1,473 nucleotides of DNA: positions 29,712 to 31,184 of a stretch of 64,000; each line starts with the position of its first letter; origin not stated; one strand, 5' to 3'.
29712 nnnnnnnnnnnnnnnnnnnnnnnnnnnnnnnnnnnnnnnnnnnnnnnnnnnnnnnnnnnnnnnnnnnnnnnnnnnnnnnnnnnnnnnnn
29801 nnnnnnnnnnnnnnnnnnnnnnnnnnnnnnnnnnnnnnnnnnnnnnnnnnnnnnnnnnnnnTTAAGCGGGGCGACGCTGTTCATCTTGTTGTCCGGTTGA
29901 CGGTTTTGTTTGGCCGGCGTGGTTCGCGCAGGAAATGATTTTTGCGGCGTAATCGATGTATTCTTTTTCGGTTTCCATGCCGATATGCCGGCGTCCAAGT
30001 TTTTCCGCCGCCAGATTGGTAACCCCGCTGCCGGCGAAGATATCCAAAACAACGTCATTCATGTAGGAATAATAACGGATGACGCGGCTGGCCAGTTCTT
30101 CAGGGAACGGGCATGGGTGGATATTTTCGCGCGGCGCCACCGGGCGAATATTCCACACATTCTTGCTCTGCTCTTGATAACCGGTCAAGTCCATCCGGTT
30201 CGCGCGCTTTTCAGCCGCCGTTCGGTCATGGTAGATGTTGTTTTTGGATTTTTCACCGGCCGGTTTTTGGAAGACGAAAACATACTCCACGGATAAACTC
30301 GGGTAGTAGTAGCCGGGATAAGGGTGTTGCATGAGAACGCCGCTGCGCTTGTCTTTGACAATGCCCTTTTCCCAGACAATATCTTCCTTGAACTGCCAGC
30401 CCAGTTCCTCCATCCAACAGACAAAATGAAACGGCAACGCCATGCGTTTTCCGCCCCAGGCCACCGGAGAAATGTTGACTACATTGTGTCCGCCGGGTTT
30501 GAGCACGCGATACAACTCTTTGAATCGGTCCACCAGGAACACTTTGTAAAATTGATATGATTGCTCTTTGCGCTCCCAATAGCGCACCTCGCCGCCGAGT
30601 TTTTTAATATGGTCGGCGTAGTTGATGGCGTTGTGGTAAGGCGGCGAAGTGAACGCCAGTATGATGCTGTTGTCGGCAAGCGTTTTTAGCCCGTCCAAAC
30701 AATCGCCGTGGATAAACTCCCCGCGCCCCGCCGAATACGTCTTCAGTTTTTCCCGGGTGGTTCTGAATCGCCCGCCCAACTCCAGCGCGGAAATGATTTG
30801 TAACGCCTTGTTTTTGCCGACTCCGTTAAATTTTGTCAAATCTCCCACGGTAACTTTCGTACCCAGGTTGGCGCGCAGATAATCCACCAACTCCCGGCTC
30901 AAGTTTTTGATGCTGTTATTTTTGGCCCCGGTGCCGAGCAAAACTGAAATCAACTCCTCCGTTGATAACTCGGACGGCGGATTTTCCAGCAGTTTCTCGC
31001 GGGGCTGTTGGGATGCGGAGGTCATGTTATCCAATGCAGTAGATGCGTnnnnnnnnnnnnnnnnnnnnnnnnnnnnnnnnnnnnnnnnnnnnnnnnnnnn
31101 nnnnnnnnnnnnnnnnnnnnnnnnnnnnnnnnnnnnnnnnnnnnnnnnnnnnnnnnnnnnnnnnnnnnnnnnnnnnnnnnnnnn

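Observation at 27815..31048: Low-GC three-gene restriction-modification-like cassette inserted exactly into the aceE-aceF spacer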

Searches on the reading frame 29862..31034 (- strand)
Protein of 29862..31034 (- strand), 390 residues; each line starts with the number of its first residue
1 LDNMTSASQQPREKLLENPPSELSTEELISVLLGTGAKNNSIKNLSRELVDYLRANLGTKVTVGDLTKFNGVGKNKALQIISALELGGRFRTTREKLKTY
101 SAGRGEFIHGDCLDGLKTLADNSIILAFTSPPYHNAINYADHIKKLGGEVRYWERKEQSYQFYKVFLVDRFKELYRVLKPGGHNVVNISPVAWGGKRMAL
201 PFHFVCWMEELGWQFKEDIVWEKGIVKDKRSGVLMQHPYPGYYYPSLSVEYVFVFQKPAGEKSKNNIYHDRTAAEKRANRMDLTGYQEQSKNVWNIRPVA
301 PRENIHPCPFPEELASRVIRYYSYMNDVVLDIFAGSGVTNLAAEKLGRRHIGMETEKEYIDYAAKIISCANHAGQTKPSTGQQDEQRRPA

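Call 3: search_protein_families(library=pfam, proteins=[window:29862-31034:-], max_evalue=0.01)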
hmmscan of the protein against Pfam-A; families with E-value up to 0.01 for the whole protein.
window:29862-31034:- (390 aa): 3 families
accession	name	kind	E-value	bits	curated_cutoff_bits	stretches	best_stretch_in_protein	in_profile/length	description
PF01555.25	N6_N4_Mtase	-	2.9e-41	142.3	26.7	1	126-364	3-220/221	DNA methylase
PF20582.4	UPF0758_N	-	7.8e-15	55.2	27.1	1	6-77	5-76/77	UPF0758 N-terminal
PF13649.12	Methyltransf_25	-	0.0053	17.9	27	0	329-367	1-41/97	Methyltransferase domain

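Call 4: search_protein_families(library=ncbifam, proteins=[window:29862-31034:-], max_evalue=0.01)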
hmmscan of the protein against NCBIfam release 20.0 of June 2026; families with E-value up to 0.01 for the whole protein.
window:29862-31034:- (390 aa): 5 families
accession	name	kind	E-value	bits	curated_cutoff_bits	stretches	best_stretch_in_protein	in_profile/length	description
NF050803.1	DnaMtaseCcrMCaul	equivalog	2.8e-20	72.5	830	2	303-377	183-257/350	adenine-specific DNA-methyltransferase CcrM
NF008572.0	PRK11524.1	equivalog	3.1e-20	72.5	292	1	98-375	8-264/294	adenine-specific DNA-methyltransferase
NF000642.1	PRK00024.1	equivalog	2.6e-14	53.4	180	1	12-96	1-86/212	RadC family protein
TIGR00608.1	radc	subfamily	3.5e-13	49.8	133.85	1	10-96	1-92/218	RadC family protein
NF010253.0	PRK13699.1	subfamily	1e-11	45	244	1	305-375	143-213/226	DNA methyltransferase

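Call 7: search_protein_families(library=padloc, proteins=[window:29862-31025:-], max_evalue=1)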
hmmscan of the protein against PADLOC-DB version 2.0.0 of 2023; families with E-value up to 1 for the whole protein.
window:29862-31025:- (387 aa): 71 families (the best 25 are shown)
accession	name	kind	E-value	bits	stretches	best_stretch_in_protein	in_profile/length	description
PDLC03353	MTase_II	-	7.6e-55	184.2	1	103-366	11-252/260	Type II methyltransferase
PDLC03350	MTase_II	-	3.1e-41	139.8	1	104-365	59-296/312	Type II methyltransferase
PDLC03371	MTase_II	-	5.2e-36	122.5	1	101-367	10-255/260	Type II methyltransferase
PDLC03246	MTase_II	-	9.6e-36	121.7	1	101-360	112-362/376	Type II methyltransferase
PDLC03387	MTase_II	-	1.3e-35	120.9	2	195-365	125-276/289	Type II methyltransferase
PDLC03299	MTase_II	-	6.5e-27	92.8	1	95-369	8-262/296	Type II methyltransferase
PDLC03259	MTase_II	-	3.9e-25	86.5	1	104-358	6-249/423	Type II methyltransferase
PDLC03276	MTase_II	-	4e-24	83.6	1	104-359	146-395/404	Type II methyltransferase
PDLC03265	MTase_II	-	1.4e-23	81.9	2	271-362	235-326/333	Type II methyltransferase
PDLC03216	MTase_II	-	1.1e-22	78.6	2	300-374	191-265/364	Type II methyltransferase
PDLC03260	MTase_II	-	5.5e-22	76.1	2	284-367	228-310/349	Type II methyltransferase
PDLC03283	MTase_II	-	1.5e-20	71.8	1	113-372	15-279/352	Type II methyltransferase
PDLC03738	oMTase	-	1.9e-20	70.9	2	300-374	201-275/376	orphan methyltransferase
PDLC03230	MTase_II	-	3.1e-19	67.5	1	105-368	39-286/360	Type II methyltransferase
PDLC03236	MTase_II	-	2e-17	60.8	1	97-360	645-895/912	Type II methyltransferase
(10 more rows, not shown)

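Call 18: search_solved_structures(query=window:29862-31025:-, max_evalue=0.001)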
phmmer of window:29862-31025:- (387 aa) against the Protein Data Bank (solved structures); distinct sequences matched with E-value up to 0.001: 12.
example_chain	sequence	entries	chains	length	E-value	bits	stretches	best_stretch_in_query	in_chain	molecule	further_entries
2zie_A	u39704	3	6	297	1.6e-26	96.5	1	104-360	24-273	Putative modification methylase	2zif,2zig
6pbd_A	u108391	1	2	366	5.4e-17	65.2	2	299-363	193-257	Modification methylase CcrMI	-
8s9n_A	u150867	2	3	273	6.1e-17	65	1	91-356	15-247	DNA cytosine-N4 methyltransferase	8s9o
8s9m_A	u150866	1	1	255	2.9e-16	62.8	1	103-356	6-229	DNA cytosine-N4 methyltransferase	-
1g60_A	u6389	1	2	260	1.4e-10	44.1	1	302-363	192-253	Adenine-specific Methyltransferase MboIIA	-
1boo_A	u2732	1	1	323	1.5e-10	44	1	301-361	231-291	PROTEIN (N-4 CYTOSINE-SPECIFIC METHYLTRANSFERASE PVU II)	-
1eg2_A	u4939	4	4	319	7.7e-10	41.6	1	286-364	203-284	MODIFICATION METHYLASE RSRI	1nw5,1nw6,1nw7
1nw8_A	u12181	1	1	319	1.2e-09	40.9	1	286-364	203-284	MODIFICATION METHYLASE RSRI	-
5hek_A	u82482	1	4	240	1.3e-08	37.6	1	301-364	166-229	Adenine specific DNA methyltransferase (DpnA)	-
5hfj_A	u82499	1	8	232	1.6e-08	37.3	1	302-363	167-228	Adenine specific DNA methyltransferase (DpnA)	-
9c3u_A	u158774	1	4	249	0.00022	23.6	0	287-360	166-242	Methyltransferase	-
8urk_A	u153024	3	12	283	0.00023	23.6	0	287-361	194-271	Methyltransferase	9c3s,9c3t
